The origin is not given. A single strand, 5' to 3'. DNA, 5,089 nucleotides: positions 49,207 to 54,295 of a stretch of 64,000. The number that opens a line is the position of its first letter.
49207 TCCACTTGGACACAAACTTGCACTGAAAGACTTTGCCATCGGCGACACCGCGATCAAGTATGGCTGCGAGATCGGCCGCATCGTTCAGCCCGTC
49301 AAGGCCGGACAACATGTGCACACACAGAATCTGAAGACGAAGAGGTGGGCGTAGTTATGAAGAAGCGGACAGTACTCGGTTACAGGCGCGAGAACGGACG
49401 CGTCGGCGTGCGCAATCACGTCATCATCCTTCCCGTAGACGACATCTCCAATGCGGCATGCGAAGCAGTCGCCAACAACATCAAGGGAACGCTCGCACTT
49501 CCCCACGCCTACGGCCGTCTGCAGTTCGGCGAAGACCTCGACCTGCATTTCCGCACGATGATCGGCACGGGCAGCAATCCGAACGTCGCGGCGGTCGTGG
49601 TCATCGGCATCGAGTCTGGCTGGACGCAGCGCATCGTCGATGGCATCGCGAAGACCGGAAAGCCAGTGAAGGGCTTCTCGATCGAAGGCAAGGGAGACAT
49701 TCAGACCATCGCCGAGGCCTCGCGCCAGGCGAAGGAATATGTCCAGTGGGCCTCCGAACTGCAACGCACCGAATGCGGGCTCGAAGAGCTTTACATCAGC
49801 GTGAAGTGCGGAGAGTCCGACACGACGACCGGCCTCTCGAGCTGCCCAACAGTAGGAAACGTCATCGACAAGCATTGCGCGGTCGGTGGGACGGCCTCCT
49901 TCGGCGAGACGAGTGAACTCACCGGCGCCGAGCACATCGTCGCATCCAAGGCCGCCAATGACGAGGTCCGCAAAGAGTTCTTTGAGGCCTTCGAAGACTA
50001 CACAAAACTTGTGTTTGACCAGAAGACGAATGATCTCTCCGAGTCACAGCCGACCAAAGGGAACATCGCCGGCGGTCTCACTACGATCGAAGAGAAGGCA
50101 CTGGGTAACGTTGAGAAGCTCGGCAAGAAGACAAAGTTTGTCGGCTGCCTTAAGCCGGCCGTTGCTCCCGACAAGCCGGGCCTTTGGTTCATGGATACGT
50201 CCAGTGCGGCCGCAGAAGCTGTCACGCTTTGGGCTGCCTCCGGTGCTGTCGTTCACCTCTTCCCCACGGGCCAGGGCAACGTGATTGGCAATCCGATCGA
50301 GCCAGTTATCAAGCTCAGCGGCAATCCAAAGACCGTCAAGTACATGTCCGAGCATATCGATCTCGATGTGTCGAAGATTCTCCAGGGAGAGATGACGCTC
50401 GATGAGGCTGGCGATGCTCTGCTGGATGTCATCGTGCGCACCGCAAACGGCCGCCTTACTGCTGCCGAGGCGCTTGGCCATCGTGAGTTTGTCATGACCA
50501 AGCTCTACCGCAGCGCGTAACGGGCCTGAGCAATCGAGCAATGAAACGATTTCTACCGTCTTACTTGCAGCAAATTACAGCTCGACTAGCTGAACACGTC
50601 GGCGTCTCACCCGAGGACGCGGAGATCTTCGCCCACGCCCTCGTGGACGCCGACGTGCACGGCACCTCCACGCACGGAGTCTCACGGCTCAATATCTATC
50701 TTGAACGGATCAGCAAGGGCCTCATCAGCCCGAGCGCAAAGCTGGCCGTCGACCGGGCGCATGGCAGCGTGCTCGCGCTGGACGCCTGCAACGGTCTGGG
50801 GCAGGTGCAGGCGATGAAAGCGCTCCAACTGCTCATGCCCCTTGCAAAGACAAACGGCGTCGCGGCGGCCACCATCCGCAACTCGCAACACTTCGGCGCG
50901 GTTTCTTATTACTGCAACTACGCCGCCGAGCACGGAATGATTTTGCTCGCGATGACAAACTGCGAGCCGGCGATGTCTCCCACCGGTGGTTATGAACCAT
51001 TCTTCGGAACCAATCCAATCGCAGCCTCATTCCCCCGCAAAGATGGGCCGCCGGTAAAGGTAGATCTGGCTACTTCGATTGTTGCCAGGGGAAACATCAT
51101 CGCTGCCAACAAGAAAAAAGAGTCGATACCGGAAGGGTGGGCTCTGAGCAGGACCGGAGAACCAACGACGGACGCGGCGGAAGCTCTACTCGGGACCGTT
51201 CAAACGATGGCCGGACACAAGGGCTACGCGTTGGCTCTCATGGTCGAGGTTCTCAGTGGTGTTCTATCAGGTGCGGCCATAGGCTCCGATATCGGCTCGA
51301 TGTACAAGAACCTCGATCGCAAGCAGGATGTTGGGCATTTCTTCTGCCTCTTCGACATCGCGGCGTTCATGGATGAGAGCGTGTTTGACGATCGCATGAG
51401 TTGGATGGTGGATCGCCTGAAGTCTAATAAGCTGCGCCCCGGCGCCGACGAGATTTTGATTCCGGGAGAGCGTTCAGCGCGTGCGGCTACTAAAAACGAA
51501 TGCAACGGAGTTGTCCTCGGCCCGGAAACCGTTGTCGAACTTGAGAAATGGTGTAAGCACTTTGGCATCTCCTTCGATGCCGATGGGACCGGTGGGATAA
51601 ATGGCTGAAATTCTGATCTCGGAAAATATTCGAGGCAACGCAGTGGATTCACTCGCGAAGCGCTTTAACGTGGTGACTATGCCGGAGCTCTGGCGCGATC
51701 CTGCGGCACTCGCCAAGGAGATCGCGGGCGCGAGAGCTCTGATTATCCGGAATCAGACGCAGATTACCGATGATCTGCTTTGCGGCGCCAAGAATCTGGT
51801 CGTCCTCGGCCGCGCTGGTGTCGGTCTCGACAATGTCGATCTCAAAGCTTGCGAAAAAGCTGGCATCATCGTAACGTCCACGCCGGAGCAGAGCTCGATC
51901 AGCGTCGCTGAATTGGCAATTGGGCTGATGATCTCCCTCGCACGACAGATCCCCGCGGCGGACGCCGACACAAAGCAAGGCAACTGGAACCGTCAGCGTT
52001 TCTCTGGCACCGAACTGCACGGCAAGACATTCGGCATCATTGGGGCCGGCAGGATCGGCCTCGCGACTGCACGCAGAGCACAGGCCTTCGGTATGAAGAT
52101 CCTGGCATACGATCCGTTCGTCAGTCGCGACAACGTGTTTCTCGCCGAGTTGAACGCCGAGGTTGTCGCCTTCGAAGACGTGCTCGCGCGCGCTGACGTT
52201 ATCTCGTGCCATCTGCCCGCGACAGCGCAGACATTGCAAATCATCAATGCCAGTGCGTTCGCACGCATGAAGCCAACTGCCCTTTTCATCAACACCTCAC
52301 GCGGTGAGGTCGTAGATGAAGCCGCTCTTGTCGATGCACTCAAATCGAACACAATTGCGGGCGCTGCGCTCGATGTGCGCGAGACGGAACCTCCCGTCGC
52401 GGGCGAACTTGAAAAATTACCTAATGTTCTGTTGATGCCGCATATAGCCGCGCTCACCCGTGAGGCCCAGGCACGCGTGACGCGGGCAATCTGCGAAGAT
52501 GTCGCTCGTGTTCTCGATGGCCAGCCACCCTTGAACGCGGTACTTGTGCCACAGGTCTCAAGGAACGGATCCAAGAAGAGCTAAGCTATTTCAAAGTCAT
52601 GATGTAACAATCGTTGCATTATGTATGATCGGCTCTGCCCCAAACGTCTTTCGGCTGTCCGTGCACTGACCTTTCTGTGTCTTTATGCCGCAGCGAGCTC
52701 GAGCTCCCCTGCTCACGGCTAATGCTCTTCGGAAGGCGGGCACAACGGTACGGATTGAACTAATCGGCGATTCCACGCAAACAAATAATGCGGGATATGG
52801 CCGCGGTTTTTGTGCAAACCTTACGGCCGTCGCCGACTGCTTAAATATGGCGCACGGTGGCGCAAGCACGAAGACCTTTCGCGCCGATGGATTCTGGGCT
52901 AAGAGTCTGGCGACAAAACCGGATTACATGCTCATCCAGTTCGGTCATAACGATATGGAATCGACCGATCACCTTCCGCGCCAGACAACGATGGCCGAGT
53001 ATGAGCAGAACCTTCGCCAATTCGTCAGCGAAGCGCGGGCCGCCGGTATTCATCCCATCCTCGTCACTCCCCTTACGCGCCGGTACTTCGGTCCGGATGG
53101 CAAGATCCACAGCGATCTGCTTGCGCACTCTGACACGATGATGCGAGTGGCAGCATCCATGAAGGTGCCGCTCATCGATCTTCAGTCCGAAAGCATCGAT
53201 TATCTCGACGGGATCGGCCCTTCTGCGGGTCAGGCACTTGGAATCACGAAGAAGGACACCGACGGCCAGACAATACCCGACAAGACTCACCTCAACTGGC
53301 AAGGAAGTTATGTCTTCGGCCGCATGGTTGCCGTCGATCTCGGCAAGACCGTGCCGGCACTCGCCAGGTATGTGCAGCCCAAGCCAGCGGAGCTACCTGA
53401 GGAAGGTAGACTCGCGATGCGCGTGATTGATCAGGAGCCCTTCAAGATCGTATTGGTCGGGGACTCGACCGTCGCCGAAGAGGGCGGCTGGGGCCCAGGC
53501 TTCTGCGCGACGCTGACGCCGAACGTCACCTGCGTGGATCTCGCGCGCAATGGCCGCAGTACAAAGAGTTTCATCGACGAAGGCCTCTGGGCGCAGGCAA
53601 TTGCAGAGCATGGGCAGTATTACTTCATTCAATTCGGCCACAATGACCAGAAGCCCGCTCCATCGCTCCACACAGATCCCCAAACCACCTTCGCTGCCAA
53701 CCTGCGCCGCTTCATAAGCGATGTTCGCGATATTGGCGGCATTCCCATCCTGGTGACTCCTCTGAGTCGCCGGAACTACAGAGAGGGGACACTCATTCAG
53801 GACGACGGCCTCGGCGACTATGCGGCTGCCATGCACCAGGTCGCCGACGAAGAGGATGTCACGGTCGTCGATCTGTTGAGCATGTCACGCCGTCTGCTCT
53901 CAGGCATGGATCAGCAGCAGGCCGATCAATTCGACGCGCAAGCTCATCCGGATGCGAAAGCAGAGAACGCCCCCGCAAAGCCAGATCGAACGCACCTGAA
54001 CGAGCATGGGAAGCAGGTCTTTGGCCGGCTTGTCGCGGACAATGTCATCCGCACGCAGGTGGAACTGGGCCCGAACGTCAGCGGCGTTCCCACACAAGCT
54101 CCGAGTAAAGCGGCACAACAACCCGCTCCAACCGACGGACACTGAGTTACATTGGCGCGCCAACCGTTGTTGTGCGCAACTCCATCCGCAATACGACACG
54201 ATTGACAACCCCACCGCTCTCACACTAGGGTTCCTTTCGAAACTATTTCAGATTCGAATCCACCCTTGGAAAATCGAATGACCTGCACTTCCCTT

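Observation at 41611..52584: Candidate sulfoquinovose (sulfo-EMP-like) catabolic island ending in a SuyAB/ComC-type desulfonation module, built from non-canonical enzyme families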

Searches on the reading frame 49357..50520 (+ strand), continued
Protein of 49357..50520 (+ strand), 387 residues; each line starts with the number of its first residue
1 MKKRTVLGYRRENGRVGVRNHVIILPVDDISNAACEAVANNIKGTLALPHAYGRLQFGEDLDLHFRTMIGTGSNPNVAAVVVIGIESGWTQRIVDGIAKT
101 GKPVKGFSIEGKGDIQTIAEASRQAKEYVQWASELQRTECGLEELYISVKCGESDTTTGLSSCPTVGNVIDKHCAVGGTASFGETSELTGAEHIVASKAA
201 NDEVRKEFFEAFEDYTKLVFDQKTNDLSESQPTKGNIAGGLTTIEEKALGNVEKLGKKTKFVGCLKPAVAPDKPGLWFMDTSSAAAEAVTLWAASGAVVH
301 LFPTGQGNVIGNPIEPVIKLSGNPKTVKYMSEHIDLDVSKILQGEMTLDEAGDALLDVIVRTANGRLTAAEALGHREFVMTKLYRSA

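Call 46: get_annotated_region(hit=H63, flank=6000)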
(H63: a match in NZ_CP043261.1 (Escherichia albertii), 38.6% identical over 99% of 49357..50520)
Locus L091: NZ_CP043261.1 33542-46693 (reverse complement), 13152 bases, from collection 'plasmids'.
description: Escherichia albertii strain RM10507 plasmid p1RM10507, complete sequence
organism: Escherichia albertii (NCBI taxid 208962)
taxonomy: Bacteria; Pseudomonadota; Gammaproteobacteria; Enterobacterales; Enterobacteriaceae; Escherichia; Escherichia albertii
host: -; source: Brown Headed Cow Bird,genomic DNA,cloacal swab; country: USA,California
typing (MOB-suite, as given by PLSDB): non-mobilizable; replicon IncFIB,IncFII,IncI-gamma/K1
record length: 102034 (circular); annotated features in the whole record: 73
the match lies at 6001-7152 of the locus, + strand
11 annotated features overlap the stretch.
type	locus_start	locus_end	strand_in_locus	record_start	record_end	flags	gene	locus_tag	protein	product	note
CDS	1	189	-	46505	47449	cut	-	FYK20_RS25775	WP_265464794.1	VirK/YbjX family protein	-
CDS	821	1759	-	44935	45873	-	lpxM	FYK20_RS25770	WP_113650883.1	lauroyl-Kdo(2)-lipid IV(A) myristoyltransferase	GO:0009245 - lipid A biosynthetic process [Evidence IEA]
CDS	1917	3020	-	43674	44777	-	-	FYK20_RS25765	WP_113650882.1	glycosyltransferase family 4 protein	-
CDS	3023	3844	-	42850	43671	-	-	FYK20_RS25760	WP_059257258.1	polysaccharide deacetylase family protein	GO:0005975 - carbohydrate metabolic process [Evidence IEA]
CDS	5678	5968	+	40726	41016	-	-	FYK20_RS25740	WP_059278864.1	UxaA family hydrolase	-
CDS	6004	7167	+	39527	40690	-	-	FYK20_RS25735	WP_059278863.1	UxaA family hydrolase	-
CDS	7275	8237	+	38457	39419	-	-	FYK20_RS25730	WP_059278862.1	2-keto-3-deoxygluconate permease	-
CDS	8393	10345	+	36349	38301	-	-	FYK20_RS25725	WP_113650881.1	sigma 54-interacting transcriptional regulator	GO:0006355 - regulation of DNA-templated transcription [Evidence IEA]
CDS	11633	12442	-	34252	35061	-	-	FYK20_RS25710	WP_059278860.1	class I SAM-dependent methyltransferase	-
CDS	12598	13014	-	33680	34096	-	-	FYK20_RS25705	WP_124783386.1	type II toxin-antitoxin system VapC family toxin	-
CDS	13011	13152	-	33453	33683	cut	vapB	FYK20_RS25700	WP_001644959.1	type II toxin-antitoxin system VapB family antitoxin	-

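Call 47: get_annotated_region(hit=H55, flank=6000)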
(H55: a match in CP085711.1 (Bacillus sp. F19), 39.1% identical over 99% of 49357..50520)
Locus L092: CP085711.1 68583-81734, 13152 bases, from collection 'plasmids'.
description: Bacillus sp. F19 plasmid unnamed, complete sequence
organism: Bacillus sp. F19 (NCBI taxid 2884833)
taxonomy: Bacteria; Bacillota; Bacilli; Bacillales; Bacillaceae; Bacillus; Bacillus sp. F19
host: -; source: single cell,soil; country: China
typing (MOB-suite, as given by PLSDB): non-mobilizable
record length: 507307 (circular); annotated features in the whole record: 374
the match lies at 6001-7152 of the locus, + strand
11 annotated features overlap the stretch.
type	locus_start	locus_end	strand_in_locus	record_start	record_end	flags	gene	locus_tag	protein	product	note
CDS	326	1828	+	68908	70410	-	-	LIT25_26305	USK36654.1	sugar ABC transporter ATP-binding protein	-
CDS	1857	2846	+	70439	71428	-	-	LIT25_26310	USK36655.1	ABC transporter permease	-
CDS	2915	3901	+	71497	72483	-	-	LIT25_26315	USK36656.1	ABC transporter substrate-binding protein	-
CDS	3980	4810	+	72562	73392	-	-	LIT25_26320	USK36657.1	amidohydrolase family protein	-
CDS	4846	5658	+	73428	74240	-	-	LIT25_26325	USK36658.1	SDR family oxidoreductase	-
CDS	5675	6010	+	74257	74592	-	-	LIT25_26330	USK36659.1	UxaA family hydrolase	-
CDS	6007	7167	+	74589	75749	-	-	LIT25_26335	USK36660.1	UxaA family hydrolase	-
CDS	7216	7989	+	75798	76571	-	-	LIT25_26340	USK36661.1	glucose 1-dehydrogenase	-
CDS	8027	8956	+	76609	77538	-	-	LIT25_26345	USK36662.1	fumarylacetoacetate hydrolase family protein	-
CDS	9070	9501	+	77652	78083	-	fucU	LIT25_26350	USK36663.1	L-fucose mutarotase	-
CDS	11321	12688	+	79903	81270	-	-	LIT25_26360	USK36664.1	beta-propeller fold lactonase family protein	-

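Call 48: get_annotated_region(hit=H11, flank=6000)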
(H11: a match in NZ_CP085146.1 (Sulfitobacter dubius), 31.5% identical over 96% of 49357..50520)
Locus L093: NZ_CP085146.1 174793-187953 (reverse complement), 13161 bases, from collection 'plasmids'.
description: Sulfitobacter dubius strain DSM 109990 plasmid pDSM109990_b, complete sequence
organism: Sulfitobacter dubius (NCBI taxid 218673)
taxonomy: Bacteria; Pseudomonadota; Alphaproteobacteria; Rhodobacterales; Roseobacteraceae; Sulfitobacter; Sulfitobacter dubius
host: -; source: cell culture,Sediment from the Channel Sea by Roscoff; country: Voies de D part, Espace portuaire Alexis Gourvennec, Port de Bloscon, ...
typing (MOB-suite, as given by PLSDB): non-mobilizable
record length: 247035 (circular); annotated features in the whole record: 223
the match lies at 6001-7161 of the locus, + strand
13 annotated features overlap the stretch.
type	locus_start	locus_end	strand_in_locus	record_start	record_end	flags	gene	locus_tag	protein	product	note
CDS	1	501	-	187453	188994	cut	-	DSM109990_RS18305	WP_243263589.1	aldehyde dehydrogenase (NADP(+))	-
CDS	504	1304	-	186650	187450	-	-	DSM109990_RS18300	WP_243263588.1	HpcH/HpaI aldolase/citrate lyase family protein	-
CDS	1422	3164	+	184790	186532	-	araD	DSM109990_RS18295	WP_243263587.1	L-arabinonate dehydratase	-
CDS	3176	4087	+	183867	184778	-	-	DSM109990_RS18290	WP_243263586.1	dihydrodipicolinate synthase family protein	GO:0009436 - glyoxylate catabolic process [Evidence IEA]; GO:0071704 - organic substance metabolic process [Evidence ...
CDS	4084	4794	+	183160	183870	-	-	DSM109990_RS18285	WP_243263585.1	ribonuclease activity regulator RraA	-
CDS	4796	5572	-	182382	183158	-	-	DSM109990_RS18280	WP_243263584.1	GntR family transcriptional regulator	-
CDS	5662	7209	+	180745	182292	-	-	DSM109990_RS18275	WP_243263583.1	altronate dehydratase family protein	-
CDS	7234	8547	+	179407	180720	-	-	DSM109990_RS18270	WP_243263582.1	lactate racemase domain-containing protein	-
CDS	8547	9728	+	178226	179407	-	-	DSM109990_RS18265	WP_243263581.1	LarC family nickel insertion protein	-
CDS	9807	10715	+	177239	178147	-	-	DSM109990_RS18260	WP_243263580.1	LysR family transcriptional regulator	-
CDS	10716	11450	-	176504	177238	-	-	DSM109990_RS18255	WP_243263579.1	SDR family oxidoreductase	-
CDS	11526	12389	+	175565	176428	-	-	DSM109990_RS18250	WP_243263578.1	3-hydroxyacyl-CoA dehydrogenase NAD-binding domain-containing protein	GO:0006631 - fatty acid metabolic process [Evidence IEA]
CDS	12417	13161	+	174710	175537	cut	-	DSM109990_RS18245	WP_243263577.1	3-keto-5-aminohexanoate cleavage protein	-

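Call 49: get_annotated_region(hit=H79, flank=6000)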
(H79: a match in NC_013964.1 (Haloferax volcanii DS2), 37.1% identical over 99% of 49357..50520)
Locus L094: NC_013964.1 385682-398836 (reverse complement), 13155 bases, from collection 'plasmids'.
description: Haloferax volcanii DS2 plasmid pHV3, complete sequence
organism: Haloferax volcanii DS2 (NCBI taxid 309800)
taxonomy: Archaea; Euryarchaeota; Halobacteria; Halobacteriales; Haloferacaceae; Haloferax; Haloferax volcanii; Haloferax volcanii DS2
host: -; source: -; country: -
typing (MOB-suite, as given by PLSDB): non-mobilizable
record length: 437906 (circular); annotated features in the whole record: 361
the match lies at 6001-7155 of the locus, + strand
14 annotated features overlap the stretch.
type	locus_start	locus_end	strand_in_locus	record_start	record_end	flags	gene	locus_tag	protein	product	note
CDS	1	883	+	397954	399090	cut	-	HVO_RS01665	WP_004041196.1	mandelate racemase/muconate lactonizing enzyme family protein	-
CDS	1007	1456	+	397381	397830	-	-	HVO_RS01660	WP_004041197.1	universal stress protein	-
CDS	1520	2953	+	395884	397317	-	-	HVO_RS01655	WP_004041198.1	glycoside hydrolase family 4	-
CDS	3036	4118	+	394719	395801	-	-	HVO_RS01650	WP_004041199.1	LLM class flavin-dependent oxidoreductase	-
CDS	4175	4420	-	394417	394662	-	-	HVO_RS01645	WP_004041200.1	hypothetical protein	-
CDS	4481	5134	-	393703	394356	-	-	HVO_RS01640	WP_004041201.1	ThuA domain-containing protein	-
CDS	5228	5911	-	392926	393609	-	-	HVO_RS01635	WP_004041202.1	carbohydrate-binding family 9-like protein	-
CDS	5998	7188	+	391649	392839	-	-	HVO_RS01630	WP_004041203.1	UxaA family hydrolase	-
CDS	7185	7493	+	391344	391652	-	-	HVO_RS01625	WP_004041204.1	UxaA family hydrolase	-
CDS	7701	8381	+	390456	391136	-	-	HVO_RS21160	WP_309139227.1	UxaA family hydrolase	-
CDS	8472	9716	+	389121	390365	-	-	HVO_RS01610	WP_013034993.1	MFS transporter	GO:0055085 - transmembrane transport [Evidence IEA]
CDS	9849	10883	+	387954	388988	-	-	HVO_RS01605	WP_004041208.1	Gfo/Idh/MocA family oxidoreductase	-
CDS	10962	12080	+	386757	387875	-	-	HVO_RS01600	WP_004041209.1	Gfo/Idh/MocA family oxidoreductase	-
CDS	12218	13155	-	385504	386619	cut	-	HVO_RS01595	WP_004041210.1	ABC transporter ATP-binding protein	-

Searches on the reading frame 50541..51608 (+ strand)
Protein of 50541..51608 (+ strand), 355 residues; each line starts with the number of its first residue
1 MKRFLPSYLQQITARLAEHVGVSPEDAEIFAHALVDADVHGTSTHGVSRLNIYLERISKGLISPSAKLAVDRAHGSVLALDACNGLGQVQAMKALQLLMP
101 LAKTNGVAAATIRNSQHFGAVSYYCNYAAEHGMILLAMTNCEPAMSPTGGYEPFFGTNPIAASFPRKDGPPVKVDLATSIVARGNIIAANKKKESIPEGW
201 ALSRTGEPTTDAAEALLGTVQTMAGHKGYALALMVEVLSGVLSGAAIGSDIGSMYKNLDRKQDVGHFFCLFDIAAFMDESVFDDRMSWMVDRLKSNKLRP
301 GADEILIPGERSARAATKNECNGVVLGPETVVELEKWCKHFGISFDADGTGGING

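Call 3: search_protein_families(library=pfam, proteins=[window:50541-51608:+])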
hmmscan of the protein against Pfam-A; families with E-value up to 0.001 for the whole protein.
window:50541-51608:+ (355 aa): 1 family
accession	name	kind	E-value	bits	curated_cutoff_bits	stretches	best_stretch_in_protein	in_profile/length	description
PF02615.19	Ldh_2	-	2.4e-114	382.3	38.8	1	8-334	5-332/333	Malate/L-lactate dehydrogenase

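Call 4: search_protein_families(library=ncbifam, proteins=[window:50541-51608:+])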
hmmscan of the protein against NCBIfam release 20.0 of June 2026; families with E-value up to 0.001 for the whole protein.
window:50541-51608:+ (355 aa): 5 families
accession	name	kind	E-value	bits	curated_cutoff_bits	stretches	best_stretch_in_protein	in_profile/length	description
NF040650.1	sulfolac_dhydr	equivalog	5.6e-77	259.2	500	1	13-345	12-337/339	L-sulfolactate dehydrogenase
NF011599.0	PRK15025.1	equivalog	3e-75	253.6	356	1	10-325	9-322/349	ureidoglycolate dehydrogenase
TIGR03175.1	AllD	equivalog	1.4e-73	248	496.2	1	9-324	8-321/349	ureidoglycolate dehydrogenase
NF007504.0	PRK10098.1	equivalog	1.4e-56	191.8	336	1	3-344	6-347/360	malate/lactate/ureidoglycolate dehydrogenase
NF009750.0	PRK13260.1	equivalog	1.5e-34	119.6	316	1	10-326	9-321/332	3-dehydro-L-gulonate 2-dehydrogenase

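Call 77: search_solved_structures(query=window:50541-51608:+, max_evalue=1e-20)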
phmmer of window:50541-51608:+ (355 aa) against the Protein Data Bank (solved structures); distinct sequences matched with E-value up to 1e-20: 11.
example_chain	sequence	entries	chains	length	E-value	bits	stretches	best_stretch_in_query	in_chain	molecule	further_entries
1vbi_A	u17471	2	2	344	3.4e-68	233.6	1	9-346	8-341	Type 2 malate/lactate dehydrogenase | malate/L-lactate dehydrogenase family protein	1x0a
1v9n_A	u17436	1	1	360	4.9e-63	216.6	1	13-343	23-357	Malate dehydrogenase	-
2x06_A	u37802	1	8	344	2.8e-59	204.3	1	16-345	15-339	L-SULFOLACTATE DEHYDROGENASE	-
4h8a_A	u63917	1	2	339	6.9e-49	170.1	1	16-318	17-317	Ureidoglycolate dehydrogenase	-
4fjs_A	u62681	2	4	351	7.6e-49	170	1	16-318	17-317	Ureidoglycolate dehydrogenase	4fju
1xrh_A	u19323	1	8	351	7.8e-49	169.9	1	16-318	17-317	Ureidoglycolate Dehydrogenase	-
3uoe_A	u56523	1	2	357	2.6e-47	165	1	1-316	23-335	Dehydrogenase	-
3i0p_A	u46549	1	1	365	1.6e-43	152.5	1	18-338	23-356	Malate dehydrogenase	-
1wtj_A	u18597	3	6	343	4.4e-40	141.1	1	14-247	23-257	ureidoglycolate dehydrogenase | delta1-piperideine-2-carboxylate reductase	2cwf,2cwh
1z2i_A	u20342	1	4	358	2e-36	129.1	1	19-344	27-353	malate dehydrogenase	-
2g8y_A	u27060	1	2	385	3.6e-35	125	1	14-245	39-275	Malate/L-lactate dehydrogenases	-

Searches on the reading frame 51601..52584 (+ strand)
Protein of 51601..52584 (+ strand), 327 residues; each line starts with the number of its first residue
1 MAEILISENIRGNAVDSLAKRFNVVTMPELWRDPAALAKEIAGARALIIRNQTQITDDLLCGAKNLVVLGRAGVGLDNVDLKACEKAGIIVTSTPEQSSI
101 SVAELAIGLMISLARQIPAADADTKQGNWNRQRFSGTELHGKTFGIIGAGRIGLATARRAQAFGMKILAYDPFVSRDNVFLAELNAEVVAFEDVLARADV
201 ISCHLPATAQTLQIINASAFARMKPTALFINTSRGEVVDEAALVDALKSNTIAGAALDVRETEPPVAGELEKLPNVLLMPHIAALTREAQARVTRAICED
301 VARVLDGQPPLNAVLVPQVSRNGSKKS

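Call 3: search_protein_families(library=pfam, proteins=[window:51601-52584:+])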
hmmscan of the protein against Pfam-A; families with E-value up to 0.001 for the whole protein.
window:51601-52584:+ (327 aa): 4 families
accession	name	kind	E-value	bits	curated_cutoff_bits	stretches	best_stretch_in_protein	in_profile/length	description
PF02826.25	2-Hacid_dh_C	-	1.4e-64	217.2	25.1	1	107-283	1-178/178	D-isomer specific 2-hydroxyacid dehydrogenase, NAD binding domain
PF00389.36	2-Hacid_dh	-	2.9e-30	105.1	24.6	1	4-314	1-133/134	D-isomer specific 2-hydroxyacid dehydrogenase, catalytic domain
PF03446.21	NAD_binding_2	-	2e-06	28.4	21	1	144-252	2-112/161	NAD binding domain of 6-phosphogluconate dehydrogenase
PF03807.23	F420_oxidored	-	0.00035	21.5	21.6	0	144-201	2-63/94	NADP oxidoreductase coenzyme F420-dependent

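Call 4: search_protein_families(library=ncbifam, proteins=[window:51601-52584:+])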
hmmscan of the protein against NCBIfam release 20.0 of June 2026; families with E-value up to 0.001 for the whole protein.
window:51601-52584:+ (327 aa): 21 families
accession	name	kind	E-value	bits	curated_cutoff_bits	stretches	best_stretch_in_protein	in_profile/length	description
TIGR01327.1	PGDH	equivalog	8e-102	341.7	454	1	4-322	2-318/525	phosphoglycerate dehydrogenase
NF008759.0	PRK11790.1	equivalog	1.8e-69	234.4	404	1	3-323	13-335/410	phosphoglycerate dehydrogenase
NF009714.1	PRK13243.1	equivalog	1.5e-68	231.6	455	1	3-313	4-321/332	glyoxylate reductase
NF005069.0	PRK06487.1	equivalog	3.7e-55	187.2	448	1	34-309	39-315/320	2-hydroxyacid dehydrogenase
NF011938.0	PRK15409.1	equivalog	3.7e-51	174.1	492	1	6-314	7-318/324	glyoxylate/hydroxypyruvate reductase GhrB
NF005387.0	PRK06932.1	equivalog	6.1e-46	156.8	492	1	46-289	46-294/314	2-hydroxyacid dehydrogenase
NF001309.0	PRK00257.1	equivalog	1.9e-43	148.9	434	1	38-311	32-284/379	4-phosphoerythronate dehydrogenase PdxB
NF006263.0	PRK08410.1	equivalog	3e-42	145.1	389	1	45-306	43-308/311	D-2-hydroxyacid dehydrogenase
NF005750.0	PRK07574.1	equivalog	8.3e-42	143.6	329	1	55-310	104-362/386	NAD-dependent formate dehydrogenase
NF000492.1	vanH_gen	exception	6.4e-41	140.4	540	1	18-288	17-294/312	D-lactate dehydrogenase VanH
NF041369.1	Dhydh_Halo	equivalog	1.1e-40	139.8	400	1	74-314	64-304/305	D-2-hydroxyacid dehydrogenase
NF006374.0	PRK08605.1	subfamily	6.3e-34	117.5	356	1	71-267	75-270/332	D-lactate dehydrogenase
NF005027.0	PRK06436.1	equivalog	3.4e-33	115.1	261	1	64-309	48-284/303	2-hydroxyacid dehydrogenase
NF000004.1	vanH-D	exception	9.4e-32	110.4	550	1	39-266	44-264/323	D-lactate dehydrogenase VanH-D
NF000112.1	vanH-Amyco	exception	9.9e-32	110.5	625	1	18-290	46-325/348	VanH-AOV family D-lactate dehydrogenase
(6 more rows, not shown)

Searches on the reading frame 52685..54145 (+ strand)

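Call 8: search_protein_families(library=pfam, proteins=[window:52685-54145:+])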
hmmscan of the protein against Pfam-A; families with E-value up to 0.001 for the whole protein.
window:52685-54145:+ (486 aa): 2 families
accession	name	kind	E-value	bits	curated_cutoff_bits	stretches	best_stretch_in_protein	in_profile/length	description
PF13472.12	Lipase_GDSL_2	-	2.7e-29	103.4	32.9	2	258-425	2-174/178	GDSL-like Lipase/Acylhydrolase family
PF00657.28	Lipase_GDSL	-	5.6e-16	59.8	23.6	2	52-207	44-200/208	GDSL-like Lipase/Acylhydrolase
